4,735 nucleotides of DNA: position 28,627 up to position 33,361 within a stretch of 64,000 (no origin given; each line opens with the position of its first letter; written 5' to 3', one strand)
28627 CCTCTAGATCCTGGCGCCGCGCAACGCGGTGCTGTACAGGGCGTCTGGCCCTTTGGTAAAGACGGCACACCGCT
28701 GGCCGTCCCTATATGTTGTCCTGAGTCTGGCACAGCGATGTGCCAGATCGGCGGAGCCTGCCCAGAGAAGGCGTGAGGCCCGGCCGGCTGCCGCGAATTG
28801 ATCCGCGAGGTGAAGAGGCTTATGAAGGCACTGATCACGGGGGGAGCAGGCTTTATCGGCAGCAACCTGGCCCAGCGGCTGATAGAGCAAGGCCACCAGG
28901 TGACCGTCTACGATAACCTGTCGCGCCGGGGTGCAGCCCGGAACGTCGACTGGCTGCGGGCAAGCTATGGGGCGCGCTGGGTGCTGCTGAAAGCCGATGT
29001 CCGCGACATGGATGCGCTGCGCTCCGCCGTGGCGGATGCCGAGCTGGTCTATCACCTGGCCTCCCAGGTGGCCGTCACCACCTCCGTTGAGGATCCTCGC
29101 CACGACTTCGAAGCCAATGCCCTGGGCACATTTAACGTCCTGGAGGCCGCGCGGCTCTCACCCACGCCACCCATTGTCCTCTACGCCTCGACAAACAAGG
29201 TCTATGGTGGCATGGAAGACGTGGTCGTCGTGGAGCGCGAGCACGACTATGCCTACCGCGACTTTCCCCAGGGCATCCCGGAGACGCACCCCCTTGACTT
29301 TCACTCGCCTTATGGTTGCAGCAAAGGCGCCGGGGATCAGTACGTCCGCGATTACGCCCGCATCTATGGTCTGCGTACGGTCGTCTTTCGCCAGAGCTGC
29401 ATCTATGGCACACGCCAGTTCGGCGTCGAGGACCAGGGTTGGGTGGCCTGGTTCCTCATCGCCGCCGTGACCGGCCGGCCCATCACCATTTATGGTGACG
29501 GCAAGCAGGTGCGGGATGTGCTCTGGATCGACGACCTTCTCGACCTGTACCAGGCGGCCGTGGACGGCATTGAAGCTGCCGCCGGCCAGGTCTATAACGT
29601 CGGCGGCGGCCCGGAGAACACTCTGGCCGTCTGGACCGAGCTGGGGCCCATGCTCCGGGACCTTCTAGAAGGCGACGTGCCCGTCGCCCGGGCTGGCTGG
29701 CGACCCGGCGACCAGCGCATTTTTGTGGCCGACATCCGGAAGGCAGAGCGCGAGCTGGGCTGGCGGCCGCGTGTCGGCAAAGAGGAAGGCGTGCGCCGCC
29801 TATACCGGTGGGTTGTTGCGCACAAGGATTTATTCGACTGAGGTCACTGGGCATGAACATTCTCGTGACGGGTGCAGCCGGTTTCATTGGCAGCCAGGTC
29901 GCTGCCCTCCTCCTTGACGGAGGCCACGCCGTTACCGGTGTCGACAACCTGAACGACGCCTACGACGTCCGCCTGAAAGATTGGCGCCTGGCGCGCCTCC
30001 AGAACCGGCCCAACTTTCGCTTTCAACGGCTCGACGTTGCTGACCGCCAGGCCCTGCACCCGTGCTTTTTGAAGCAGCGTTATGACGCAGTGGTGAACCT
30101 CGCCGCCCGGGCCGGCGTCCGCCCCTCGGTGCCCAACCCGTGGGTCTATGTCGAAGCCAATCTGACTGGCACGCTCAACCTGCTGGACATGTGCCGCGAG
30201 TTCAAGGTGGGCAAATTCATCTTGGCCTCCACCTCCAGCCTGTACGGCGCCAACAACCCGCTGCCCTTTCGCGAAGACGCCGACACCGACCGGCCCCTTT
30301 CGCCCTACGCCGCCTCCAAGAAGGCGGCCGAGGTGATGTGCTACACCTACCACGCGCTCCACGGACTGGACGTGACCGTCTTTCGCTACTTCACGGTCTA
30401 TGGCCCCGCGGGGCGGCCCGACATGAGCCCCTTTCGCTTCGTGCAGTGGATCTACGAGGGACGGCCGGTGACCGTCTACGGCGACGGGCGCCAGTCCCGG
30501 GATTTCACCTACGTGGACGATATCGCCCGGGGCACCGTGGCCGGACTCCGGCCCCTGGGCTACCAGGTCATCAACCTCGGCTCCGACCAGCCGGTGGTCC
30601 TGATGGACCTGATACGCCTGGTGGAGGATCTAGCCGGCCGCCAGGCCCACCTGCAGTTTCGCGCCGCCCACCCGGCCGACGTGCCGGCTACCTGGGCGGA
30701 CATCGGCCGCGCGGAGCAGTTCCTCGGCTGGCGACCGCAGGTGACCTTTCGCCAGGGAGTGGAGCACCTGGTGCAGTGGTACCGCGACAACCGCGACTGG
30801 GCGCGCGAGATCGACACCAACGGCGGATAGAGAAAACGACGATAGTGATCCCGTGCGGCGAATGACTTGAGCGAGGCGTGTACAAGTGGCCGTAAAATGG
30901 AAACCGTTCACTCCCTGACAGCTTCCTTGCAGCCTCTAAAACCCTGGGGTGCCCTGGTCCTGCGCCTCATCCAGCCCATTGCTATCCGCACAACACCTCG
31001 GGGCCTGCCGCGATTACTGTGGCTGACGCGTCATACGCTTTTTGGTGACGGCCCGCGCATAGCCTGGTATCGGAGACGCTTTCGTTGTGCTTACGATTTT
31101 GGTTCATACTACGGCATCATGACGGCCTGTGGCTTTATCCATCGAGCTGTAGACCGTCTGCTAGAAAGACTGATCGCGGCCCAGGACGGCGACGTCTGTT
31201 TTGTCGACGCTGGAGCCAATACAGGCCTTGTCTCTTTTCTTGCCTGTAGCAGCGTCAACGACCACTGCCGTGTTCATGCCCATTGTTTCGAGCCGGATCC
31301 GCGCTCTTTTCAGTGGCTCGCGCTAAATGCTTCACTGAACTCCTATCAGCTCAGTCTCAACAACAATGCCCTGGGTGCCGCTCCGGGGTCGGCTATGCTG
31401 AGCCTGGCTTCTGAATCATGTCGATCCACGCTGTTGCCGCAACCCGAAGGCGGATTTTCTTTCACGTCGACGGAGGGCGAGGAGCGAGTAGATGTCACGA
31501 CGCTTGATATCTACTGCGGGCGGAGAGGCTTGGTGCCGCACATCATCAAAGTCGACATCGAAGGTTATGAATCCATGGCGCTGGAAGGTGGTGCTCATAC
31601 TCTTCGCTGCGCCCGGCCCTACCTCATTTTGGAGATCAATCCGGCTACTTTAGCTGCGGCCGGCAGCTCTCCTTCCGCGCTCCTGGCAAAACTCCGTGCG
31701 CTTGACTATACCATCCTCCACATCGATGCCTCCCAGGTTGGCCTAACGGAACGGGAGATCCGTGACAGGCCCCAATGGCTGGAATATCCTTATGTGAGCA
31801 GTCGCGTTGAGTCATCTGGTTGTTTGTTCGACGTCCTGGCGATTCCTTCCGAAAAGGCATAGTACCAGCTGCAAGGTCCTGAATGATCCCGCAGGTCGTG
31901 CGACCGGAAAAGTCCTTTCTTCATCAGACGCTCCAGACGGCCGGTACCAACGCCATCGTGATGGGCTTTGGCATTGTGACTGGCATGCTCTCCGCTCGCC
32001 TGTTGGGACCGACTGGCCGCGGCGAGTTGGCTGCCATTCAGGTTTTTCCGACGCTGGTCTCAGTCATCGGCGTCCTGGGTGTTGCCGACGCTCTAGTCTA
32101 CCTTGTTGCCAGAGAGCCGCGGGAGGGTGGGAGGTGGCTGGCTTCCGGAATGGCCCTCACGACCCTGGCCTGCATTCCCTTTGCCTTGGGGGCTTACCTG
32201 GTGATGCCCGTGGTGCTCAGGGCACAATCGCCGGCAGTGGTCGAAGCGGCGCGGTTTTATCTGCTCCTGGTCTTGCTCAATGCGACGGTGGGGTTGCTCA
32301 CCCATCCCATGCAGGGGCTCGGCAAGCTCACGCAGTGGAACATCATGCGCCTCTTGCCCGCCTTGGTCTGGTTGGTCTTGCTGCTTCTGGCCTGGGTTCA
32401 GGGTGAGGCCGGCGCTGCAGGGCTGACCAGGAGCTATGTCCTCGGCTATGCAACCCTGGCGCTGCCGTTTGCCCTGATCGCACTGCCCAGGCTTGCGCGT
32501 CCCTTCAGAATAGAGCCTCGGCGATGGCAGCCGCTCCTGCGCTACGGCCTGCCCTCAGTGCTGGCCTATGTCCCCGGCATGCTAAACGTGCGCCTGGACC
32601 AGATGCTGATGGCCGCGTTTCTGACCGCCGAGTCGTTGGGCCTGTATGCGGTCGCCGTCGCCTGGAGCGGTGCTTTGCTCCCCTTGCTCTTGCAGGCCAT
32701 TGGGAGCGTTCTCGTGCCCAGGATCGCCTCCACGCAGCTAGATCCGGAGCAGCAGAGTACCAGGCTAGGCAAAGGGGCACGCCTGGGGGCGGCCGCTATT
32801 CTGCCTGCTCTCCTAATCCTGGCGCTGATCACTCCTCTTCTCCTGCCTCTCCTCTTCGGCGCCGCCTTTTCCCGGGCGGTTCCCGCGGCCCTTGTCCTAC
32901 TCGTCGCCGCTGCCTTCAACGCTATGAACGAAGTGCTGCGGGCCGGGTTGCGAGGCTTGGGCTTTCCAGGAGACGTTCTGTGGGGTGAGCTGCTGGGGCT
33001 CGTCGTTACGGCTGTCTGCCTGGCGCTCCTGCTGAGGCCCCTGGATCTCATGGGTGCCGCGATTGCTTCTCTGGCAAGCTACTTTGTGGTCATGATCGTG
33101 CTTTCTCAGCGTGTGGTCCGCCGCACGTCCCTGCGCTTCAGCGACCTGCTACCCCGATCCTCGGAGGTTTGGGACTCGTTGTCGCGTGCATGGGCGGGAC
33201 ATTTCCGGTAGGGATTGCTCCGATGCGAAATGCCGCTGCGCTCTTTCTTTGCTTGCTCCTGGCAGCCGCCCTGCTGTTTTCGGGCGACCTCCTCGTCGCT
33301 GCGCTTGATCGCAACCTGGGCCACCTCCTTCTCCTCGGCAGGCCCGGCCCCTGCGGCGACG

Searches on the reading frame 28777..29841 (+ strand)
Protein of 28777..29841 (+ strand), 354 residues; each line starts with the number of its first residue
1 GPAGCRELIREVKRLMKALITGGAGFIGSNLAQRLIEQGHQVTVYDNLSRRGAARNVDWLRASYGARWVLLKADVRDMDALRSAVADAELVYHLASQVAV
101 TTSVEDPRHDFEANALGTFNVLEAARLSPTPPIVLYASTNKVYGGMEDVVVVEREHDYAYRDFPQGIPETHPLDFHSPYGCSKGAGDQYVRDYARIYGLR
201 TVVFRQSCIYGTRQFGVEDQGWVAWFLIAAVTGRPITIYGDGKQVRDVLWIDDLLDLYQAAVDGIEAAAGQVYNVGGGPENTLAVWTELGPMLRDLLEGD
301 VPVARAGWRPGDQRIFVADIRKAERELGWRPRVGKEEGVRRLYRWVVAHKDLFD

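Call 9: search_protein_families(library=pfam, proteins=[window:28777-29841:+], max_evalue=0.1)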
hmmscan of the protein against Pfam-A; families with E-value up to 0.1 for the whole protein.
window:28777-29841:+ (354 aa): 20 families
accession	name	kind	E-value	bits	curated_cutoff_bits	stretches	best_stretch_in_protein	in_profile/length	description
PF16363.11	GDP_Man_Dehyd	-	8.6e-52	177.1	27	1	19-341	1-331/332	GDP-mannose 4,6 dehydratase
PF01370.27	Epimerase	-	3.7e-48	164.5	20.9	1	18-276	1-240/240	NAD dependent epimerase/dehydratase family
PF01073.25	3Beta_HSD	-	7.8e-17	61.6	22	1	19-213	1-185/280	3-beta hydroxysteroid dehydrogenase/isomerase family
PF07993.18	NAD_binding_4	-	3.2e-15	56.4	20.1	1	83-248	84-248/258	Male sterility protein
PF04321.23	RmlD_sub_bind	-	4e-14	52.8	27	1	16-241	1-178/287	RmlD substrate binding domain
PF00106.31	adh_short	-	1.3e-08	35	26.6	1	18-89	3-72/195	short chain dehydrogenase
PF02719.21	Polysacc_synt_2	-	1.8e-08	34.4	20.2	1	19-141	2-130/293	Polysaccharide biosynthesis protein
PF08659.16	KR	-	6.7e-08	33.1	22.6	1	19-146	4-144/180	KR domain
PF13460.12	NAD_binding_10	-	4e-05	24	27.2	1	22-127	1-87/184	NAD(P)H-binding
PF13561.12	adh_short_C2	-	5.9e-05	23.2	27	1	27-89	8-66/236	Enoyl-(Acyl carrier protein) reductase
PF13450.12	NAD_binding_8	-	0.00021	22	21.9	1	23-70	3-53/68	NAD(P)-binding Rossmann-like domain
PF18478.7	PIN_10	-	0.0023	18.4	26.2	1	27-91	9-78/84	PIN like domain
PF02254.24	TrkA_N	-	0.0048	17.7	23.8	1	23-89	5-74/116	TrkA-N domain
PF03446.21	NAD_binding_2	-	0.0089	16.5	21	1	23-48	6-31/161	NAD binding domain of 6-phosphogluconate dehydrogenase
PF03435.24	Sacchrp_dh_NADP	-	0.015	16.1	25.1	1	23-99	5-80/129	Saccharopine dehydrogenase NADP binding domain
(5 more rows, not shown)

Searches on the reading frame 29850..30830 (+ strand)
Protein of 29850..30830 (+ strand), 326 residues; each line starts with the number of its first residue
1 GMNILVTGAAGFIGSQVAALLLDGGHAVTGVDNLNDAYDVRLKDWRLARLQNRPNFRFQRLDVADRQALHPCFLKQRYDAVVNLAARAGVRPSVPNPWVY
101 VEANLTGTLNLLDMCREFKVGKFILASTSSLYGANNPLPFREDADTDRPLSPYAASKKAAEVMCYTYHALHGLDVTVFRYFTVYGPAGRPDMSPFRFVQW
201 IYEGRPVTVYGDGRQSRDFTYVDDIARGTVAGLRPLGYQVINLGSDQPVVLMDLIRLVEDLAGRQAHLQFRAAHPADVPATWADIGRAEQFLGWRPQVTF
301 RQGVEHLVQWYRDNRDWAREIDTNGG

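Call 9: search_protein_families(library=pfam, proteins=[window:29850-30830:+], max_evalue=0.1)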
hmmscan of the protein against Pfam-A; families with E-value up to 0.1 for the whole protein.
window:29850-30830:+ (326 aa): 9 families
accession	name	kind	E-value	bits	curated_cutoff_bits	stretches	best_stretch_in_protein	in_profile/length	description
PF01370.27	Epimerase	-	1.6e-60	205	20.9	1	4-244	1-240/240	NAD dependent epimerase/dehydratase family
PF16363.11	GDP_Man_Dehyd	-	8.5e-58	196.8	27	1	5-306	1-331/332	GDP-mannose 4,6 dehydratase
PF01073.25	3Beta_HSD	-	5.7e-16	58.8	22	1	5-237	1-233/280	3-beta hydroxysteroid dehydrogenase/isomerase family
PF04321.23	RmlD_sub_bind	-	7.8e-16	58.4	27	1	2-231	1-195/287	RmlD substrate binding domain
PF02719.21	Polysacc_synt_2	-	6.5e-12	45.7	20.2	1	4-209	1-194/293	Polysaccharide biosynthesis protein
PF07993.18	NAD_binding_4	-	3.6e-10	39.9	20.1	1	75-185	86-209/258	Male sterility protein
PF13460.12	NAD_binding_10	-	2.4e-07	31.2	27.2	1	8-179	1-142/184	NAD(P)H-binding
PF00106.31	adh_short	-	0.00016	21.6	26.6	1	4-115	3-119/195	short chain dehydrogenase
PF03435.24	Sacchrp_dh_NADP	-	0.0002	22.1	25.1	1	4-85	1-76/129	Saccharopine dehydrogenase NADP binding domain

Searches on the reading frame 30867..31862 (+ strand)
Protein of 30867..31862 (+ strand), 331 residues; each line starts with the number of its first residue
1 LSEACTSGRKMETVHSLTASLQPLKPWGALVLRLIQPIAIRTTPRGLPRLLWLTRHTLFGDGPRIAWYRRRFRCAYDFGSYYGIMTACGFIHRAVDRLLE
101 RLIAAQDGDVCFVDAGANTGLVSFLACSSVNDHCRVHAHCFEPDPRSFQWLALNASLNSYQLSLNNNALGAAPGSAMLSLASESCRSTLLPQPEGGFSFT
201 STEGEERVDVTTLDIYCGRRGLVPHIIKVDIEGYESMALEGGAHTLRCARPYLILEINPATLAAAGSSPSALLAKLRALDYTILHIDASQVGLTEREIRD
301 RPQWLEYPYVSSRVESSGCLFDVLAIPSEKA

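Call 61: search_protein_families(library=pfam, proteins=[window:30867-31862:+], max_evalue=0.1)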
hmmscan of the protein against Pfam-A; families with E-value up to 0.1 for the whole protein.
window:30867-31862:+ (331 aa): 1 family
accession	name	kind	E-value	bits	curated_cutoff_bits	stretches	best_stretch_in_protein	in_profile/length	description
PF05050.19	Methyltransf_21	-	5.4e-15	56.4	22.7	1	114-281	1-171/173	Methyltransferase FkbM domain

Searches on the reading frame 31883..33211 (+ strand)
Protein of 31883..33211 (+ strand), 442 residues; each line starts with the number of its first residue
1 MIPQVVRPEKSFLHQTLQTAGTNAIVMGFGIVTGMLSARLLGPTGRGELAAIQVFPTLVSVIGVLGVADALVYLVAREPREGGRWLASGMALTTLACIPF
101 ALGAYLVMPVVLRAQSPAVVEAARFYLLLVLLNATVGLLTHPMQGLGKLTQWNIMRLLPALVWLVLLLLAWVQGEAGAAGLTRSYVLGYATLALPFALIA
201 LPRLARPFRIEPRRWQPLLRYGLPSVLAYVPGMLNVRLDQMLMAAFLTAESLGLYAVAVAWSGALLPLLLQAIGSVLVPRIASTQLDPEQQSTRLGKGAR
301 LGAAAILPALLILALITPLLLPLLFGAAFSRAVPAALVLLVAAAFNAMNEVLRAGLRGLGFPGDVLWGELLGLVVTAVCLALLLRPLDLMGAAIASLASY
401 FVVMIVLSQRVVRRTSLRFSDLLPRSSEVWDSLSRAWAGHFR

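Call 9: search_protein_families(library=pfam, proteins=[window:31883-33211:+], max_evalue=0.1)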
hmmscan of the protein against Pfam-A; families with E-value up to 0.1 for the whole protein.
window:31883-33211:+ (442 aa): 2 families
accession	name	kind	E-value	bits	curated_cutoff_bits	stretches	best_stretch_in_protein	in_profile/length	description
PF13440.11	Polysacc_synt_3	-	3.2e-17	63.1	23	1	38-334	3-293/293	Polysaccharide biosynthesis protein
PF01943.22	Polysacc_synt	-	6.3e-15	55.8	28.2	1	19-284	8-273/274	Polysaccharide biosynthesis protein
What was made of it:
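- On Wzx/Wzy-dependent polysaccharide locus: 31883-33211: Polysacc_synt_3 E 3e-17 (call 9).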

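Call 111: search_protein_families(library=ncbifam, proteins=[window:31883-33211:+], max_evalue=0.00001)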
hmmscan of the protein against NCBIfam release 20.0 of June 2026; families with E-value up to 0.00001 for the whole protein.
window:31883-33211:+ (442 aa): 3 families
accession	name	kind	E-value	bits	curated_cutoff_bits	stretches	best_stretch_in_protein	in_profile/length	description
NF007773.0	PRK10459.1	equivalog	7.6e-10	38.4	273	1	21-343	16-334/492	MOP flippase family protein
NF058658.1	Oglyco_Wzx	exception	1.1e-09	37.9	720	1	26-423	24-414/478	O-glycosylation flippase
NF047674.1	TeichurnBiosyTuaB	equivalog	5.7e-07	28.9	580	1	157-343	150-335/469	teichuronic acid biosynthesis protein TuaB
